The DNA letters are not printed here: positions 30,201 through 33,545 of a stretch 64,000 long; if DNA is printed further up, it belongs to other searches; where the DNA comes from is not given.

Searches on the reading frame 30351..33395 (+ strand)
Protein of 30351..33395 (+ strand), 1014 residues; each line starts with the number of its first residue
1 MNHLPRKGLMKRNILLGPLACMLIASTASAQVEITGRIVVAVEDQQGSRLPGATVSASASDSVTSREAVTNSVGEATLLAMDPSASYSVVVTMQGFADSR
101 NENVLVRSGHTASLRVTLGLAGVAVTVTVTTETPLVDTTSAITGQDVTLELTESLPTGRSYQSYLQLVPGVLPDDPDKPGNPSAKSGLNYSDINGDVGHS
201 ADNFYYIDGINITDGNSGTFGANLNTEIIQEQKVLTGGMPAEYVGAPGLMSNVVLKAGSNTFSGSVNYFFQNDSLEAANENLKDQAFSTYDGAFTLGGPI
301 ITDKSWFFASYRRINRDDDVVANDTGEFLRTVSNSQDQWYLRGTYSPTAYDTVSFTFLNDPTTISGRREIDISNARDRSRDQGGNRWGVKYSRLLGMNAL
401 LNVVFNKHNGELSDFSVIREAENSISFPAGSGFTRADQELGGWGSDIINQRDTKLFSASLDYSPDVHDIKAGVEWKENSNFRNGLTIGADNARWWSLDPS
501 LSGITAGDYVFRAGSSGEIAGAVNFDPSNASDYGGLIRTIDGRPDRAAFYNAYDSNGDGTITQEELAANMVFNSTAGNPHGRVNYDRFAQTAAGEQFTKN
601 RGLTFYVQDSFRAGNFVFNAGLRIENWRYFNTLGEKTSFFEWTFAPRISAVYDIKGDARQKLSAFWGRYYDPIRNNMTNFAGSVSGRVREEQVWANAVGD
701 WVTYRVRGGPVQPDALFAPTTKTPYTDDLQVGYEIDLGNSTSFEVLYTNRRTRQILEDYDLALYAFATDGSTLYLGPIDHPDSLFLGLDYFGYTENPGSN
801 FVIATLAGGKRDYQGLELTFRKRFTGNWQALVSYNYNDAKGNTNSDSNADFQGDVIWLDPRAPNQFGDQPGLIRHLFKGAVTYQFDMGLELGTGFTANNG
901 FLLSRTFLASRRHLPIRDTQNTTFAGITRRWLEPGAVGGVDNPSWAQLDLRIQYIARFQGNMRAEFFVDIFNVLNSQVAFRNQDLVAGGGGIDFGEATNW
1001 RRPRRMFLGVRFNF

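Call 52: search_protein_families(library=pfam, max_evalue=0.00001, proteins=[window:30351-33395:+])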
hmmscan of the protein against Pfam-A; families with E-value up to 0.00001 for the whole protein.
window:30351-33395:+ (1014 aa): 2 families
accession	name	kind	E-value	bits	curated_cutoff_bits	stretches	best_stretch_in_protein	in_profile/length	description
PF25183.1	OMP_b-brl_4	-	4.2e-22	78.8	30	2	642-888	436-680/838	Outer membrane beta barrel domain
PF13620.12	CarboxypepD_reg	-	4.1e-12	46.7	32.3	1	38-118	2-81/82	Carboxypeptidase regulatory-like domain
